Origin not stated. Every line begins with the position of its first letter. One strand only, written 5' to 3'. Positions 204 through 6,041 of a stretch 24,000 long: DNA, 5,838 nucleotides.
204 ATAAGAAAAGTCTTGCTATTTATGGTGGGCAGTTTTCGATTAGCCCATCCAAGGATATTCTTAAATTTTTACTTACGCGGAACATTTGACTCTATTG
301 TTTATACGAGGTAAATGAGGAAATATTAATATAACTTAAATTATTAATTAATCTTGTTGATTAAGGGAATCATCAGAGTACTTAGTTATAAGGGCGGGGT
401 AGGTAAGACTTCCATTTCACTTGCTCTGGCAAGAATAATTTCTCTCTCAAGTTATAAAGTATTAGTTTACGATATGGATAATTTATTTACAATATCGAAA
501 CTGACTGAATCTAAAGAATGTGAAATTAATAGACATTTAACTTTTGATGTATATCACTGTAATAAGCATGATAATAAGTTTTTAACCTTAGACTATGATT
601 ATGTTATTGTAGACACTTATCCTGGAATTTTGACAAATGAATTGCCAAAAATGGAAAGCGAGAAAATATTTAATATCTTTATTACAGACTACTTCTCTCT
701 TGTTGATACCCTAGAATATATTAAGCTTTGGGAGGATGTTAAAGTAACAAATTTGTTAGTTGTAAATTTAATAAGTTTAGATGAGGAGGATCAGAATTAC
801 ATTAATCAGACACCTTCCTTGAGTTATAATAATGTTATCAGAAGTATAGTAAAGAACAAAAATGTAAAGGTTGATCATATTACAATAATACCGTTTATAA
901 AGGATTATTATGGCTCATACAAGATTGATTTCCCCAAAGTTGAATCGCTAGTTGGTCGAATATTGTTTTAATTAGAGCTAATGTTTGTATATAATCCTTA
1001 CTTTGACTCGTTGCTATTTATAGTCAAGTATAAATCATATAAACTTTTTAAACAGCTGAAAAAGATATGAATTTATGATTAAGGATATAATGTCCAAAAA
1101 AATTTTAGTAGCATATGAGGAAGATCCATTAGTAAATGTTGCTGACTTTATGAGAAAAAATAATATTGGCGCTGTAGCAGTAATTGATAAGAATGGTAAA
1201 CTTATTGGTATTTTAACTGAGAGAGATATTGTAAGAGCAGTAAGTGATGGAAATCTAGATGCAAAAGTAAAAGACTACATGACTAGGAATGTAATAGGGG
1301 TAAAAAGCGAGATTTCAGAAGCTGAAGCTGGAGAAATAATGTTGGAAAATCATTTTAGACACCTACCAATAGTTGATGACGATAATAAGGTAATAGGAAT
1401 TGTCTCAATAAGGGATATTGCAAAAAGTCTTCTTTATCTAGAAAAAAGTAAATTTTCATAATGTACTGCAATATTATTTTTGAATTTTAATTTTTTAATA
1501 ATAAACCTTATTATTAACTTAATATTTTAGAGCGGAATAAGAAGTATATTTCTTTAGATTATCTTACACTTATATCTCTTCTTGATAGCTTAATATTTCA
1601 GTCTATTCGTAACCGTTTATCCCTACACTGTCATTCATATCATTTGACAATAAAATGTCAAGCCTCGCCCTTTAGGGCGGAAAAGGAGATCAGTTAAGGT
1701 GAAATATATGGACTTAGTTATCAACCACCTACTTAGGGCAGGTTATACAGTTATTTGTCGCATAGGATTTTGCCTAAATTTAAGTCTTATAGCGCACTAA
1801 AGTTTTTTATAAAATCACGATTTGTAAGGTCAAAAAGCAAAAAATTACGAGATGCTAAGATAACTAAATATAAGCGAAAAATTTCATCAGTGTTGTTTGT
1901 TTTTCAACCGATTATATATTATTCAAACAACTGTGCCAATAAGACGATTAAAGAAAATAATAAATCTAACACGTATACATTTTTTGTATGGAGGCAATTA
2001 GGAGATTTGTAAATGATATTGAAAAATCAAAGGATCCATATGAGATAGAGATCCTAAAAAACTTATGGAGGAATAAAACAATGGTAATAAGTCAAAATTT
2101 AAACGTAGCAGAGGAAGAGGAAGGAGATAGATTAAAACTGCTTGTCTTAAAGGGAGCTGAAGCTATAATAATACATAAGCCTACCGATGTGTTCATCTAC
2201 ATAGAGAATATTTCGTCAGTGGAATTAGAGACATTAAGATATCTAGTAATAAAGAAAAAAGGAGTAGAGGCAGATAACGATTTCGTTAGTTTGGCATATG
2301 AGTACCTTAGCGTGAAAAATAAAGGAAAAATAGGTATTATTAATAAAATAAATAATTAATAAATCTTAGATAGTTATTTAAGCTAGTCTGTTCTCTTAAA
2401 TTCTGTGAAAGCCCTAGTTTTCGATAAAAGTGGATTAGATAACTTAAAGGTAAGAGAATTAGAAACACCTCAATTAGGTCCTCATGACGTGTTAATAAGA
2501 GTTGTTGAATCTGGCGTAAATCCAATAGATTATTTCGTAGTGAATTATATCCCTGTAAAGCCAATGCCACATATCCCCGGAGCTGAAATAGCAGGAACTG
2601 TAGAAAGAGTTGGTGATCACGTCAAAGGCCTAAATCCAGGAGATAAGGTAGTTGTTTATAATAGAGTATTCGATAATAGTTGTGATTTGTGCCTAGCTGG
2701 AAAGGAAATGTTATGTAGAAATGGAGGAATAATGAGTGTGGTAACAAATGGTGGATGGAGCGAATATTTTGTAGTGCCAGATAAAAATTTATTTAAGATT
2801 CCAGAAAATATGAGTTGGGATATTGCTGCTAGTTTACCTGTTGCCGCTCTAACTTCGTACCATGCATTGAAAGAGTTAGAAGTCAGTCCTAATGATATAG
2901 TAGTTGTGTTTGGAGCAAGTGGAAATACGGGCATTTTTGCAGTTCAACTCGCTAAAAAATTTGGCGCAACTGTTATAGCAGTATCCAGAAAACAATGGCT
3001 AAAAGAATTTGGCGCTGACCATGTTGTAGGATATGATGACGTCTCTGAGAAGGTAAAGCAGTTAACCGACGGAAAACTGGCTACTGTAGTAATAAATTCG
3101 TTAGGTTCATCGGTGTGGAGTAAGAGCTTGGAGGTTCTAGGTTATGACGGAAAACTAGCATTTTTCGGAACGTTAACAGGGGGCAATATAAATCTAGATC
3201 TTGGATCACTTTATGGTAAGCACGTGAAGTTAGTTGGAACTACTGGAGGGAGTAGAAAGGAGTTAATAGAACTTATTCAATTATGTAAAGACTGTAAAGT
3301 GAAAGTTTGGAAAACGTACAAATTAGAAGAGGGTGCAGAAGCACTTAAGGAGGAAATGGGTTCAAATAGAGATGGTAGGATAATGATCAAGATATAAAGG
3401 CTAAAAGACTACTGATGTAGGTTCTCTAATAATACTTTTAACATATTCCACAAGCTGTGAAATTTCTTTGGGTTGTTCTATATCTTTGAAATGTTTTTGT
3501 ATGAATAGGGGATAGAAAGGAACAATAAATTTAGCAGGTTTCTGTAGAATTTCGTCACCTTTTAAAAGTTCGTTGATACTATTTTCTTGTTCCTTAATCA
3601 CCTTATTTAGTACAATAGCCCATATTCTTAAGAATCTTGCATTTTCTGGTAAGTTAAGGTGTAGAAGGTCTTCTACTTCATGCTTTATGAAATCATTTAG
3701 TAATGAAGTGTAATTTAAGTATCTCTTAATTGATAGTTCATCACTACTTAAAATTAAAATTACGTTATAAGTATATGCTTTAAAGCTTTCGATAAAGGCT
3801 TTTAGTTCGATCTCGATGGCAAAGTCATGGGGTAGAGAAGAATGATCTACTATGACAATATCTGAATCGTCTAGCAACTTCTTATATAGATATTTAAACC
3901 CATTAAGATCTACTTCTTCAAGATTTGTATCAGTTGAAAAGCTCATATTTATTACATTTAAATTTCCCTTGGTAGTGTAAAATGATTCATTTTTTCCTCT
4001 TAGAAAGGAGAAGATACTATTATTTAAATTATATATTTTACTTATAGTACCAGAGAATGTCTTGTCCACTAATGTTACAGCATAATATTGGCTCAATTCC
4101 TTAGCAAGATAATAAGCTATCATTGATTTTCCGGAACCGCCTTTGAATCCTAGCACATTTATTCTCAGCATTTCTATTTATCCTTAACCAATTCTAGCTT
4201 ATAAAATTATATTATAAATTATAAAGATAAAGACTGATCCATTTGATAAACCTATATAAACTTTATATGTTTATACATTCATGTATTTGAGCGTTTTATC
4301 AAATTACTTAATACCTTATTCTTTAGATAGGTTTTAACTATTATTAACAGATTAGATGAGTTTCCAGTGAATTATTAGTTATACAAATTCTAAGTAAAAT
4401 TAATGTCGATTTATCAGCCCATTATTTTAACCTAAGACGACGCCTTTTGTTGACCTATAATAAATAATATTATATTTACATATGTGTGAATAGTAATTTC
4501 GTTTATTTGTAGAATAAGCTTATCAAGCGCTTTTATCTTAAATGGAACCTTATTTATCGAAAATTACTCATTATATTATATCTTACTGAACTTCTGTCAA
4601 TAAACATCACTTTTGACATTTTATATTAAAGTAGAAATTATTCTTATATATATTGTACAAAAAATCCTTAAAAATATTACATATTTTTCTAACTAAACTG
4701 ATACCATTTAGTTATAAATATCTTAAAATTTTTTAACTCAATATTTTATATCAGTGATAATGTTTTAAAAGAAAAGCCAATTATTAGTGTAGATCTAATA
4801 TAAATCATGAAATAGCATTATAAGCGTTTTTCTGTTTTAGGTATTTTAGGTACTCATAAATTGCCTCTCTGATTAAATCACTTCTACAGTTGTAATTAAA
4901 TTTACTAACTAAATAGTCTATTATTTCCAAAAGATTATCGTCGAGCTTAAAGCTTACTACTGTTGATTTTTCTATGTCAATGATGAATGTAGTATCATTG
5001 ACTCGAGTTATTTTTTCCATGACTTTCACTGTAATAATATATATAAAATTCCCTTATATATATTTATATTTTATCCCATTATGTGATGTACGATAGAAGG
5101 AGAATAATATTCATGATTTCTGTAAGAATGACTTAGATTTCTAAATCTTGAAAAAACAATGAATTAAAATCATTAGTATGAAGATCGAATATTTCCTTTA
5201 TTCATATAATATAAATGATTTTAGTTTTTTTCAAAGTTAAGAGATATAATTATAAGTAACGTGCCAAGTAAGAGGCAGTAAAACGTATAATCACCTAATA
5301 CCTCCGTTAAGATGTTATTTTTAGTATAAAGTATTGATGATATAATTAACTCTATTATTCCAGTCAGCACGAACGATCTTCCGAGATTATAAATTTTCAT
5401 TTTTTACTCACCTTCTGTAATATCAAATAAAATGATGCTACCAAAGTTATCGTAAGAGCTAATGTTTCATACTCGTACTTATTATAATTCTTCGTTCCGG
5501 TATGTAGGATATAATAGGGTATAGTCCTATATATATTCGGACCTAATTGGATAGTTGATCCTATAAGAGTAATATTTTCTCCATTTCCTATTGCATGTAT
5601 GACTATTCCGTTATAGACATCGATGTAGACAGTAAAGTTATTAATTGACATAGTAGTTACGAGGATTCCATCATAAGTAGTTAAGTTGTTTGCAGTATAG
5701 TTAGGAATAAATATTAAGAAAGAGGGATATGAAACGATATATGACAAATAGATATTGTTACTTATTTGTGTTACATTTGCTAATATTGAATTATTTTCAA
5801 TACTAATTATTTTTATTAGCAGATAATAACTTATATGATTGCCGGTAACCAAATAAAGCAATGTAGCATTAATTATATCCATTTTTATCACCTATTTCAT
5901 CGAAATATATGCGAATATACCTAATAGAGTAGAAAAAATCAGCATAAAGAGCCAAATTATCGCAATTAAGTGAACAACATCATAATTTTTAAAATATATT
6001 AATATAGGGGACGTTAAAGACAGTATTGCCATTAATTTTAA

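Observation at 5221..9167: Uncharacterised six-gene, all-membrane-protein block between an ArnR-like regulator and the archaellin promoter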

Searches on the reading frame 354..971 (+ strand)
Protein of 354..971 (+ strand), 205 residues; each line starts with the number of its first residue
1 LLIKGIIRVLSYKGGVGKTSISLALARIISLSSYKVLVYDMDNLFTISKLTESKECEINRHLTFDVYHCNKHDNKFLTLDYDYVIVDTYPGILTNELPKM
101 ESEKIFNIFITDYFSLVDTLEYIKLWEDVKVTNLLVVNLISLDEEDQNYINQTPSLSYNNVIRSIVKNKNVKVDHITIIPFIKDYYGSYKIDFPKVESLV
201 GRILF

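Call 79: search_protein_families(library=pfam, proteins=[window:354-971:+], max_evalue=0.001)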
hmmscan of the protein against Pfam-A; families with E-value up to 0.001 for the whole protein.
window:354-971:+ (205 aa): 4 families
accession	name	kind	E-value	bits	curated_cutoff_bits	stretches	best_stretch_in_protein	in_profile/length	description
PF01656.29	CbiA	-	3.4e-11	43.6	25.4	1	9-172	3-72/125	CobQ/CobB/MinD/ParA nucleotide binding domain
PF13614.12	AAA_31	-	3e-09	37.5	27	1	6-58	3-55/177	AAA domain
PF10609.15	ParA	-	7e-07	29.3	27.1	1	3-42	2-41/246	NUBPL iron-transfer P-loop NTPase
PF02374.21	ArsA_ATPase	-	3.9e-05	23.4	24.3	1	10-48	6-44/305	Anion-transporting ATPase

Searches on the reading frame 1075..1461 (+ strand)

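Call 79: search_protein_families(library=pfam, proteins=[window:1075-1461:+], max_evalue=0.001)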
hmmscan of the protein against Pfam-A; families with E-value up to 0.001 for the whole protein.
window:1075-1461:+ (128 aa): 1 family
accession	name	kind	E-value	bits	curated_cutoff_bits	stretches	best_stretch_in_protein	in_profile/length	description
PF00571.33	CBS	-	5.8e-35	119.8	24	2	2-57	1-56/57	CBS domain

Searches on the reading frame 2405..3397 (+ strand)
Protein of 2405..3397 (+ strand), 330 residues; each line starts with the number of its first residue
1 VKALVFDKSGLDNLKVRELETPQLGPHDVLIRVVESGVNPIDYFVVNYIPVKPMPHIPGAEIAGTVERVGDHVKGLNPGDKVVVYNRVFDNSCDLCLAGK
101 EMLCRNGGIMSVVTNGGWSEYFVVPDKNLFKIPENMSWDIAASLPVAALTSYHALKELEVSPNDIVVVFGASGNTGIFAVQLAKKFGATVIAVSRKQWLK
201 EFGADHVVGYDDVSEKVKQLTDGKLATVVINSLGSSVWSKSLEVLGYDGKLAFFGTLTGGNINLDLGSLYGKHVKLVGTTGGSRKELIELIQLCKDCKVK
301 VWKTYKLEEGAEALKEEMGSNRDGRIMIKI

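Call 79: search_protein_families(library=pfam, proteins=[window:2405-3397:+], max_evalue=0.001)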
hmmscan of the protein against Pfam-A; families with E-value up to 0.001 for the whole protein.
window:2405-3397:+ (330 aa): 4 families
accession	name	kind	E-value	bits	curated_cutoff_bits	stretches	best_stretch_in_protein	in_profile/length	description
PF08240.17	ADH_N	-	1.2e-26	93.4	23.5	1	25-134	1-104/104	Alcohol dehydrogenase GroES-like domain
PF00107.32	ADH_zinc_N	-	1.5e-25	90.1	31.8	1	176-295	3-128/129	Zinc-binding dehydrogenase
PF13602.12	ADH_zinc_N_2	-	2.5e-07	32.1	27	1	202-324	1-130/134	Zinc-binding dehydrogenase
PF13580.11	SIS_2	-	0.00066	20.2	27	0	155-193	96-136/138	SIS domain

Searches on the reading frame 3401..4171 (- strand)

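Call 3: search_protein_families(library=pfam, proteins=[window:3401-4171:-], max_evalue=1)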
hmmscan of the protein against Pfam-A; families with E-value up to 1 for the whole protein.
window:3401-4171:- (256 aa): 4 families
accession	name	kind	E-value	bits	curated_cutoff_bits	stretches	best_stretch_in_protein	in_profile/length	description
PF01656.29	CbiA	-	8.8e-07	29.4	25.4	1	6-210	3-107/125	CobQ/CobB/MinD/ParA nucleotide binding domain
PF10609.15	ParA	-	0.0016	18.4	27.1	1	4-83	6-85/246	NUBPL iron-transfer P-loop NTPase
PF09638.15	Ph1570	-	0.033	14.5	27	1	203-248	70-115/156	Ph1570 protein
PF06414.18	Zeta_toxin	-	0.062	13.2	22.3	0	7-36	21-50/199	Zeta toxin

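Call 4: search_protein_families(library=ncbifam, proteins=[window:3401-4171:-], max_evalue=1)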
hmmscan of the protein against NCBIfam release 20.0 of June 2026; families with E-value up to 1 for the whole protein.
window:3401-4171:- (256 aa): 6 families
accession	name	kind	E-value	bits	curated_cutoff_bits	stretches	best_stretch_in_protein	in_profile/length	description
NF041136.1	MrpORP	equivalog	0.00019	20.9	450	1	4-79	8-84/365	iron-sulfur cluster carrier protein MrpORP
NF041546.1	ParA_partition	equivalog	0.0014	18.2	180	1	4-49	2-48/203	ParA family partition ATPase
NF008974.0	PRK12322.1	equivalog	0.015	14.3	522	1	158-192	73-108/366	NADH-quinone oxidoreductase subunit D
NF047398.1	AAA_KGGVGR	domain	0.066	13.5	90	1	3-36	4-38/190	KGGVGR-motif variant AAA ATPase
TIGR03371.1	cellulose_yhjQ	equivalog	0.073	12.5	157.85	1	1-34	1-34/246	cellulose biosynthesis protein BcsQ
TIGR01969.1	minD_arch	subfamily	0.074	12.2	201.75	1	4-110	3-116/251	cell division ATPase MinD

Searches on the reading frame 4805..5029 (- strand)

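Call 3: search_protein_families(library=pfam, proteins=[window:4805-5029:-], max_evalue=1)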
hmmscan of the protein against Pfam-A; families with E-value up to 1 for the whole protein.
window:4805-5029:- (74 aa): 2 families
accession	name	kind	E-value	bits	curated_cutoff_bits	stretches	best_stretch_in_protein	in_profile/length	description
PF01402.27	RHH_1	-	2e-06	28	20.5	1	25-62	2-38/39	Ribbon-helix-helix protein, copG family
PF17723.7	RHH_8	-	0.0082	16.7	25.4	1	34-63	15-44/119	Ribbon-Helix-Helix transcriptional regulator family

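Call 4: search_protein_families(library=ncbifam, proteins=[window:4805-5029:-], max_evalue=1)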
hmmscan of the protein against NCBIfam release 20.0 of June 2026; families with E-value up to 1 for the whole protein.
window:4805-5029:- (74 aa): 7 families
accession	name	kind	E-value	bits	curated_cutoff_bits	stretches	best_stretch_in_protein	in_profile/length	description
NF053762.1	aCcr1_fam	equivalog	4.7e-09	36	60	1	24-61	2-38/38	aCcr1 family cell cycle regulator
NF002169.0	PRK01002.1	subfamily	0.00017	21.6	111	1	25-65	7-47/141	nickel responsive regulator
NF001884.0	PRK00630.1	subfamily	0.00046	20.3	119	1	25-62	13-50/148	nickel responsive regulator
NF003381.0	PRK04460.1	equivalog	0.00049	20.2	105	1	25-61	7-43/139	nickel-responsive transcriptional regulator NikR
NF002815.0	PRK02967.1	equivalog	0.00056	19.9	83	1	25-68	4-47/139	nickel-responsive transcriptional regulator NikR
TIGR02793.1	nikR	equivalog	0.001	19.4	175.45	1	25-61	3-39/129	nickel-responsive transcriptional regulator NikR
NF002007.0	PRK00808.1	equivalog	0.023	14.8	109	1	21-66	35-78/156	bacteriohemerythrin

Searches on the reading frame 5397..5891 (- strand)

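Call 3: search_protein_families(library=pfam, proteins=[window:5397-5891:-], max_evalue=1)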
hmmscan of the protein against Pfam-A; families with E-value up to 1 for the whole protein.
window:5397-5891:- (164 aa): 0 families

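Call 4: search_protein_families(library=ncbifam, proteins=[window:5397-5891:-], max_evalue=1)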
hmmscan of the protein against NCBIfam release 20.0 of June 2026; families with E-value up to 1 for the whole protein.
window:5397-5891:- (164 aa): 1 family
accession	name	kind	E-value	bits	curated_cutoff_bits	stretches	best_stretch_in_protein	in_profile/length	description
NF006021.0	PRK08163.1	equivalog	0.12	11.4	459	1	94-125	27-58/398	3-hydroxybenzoate 6-monooxygenase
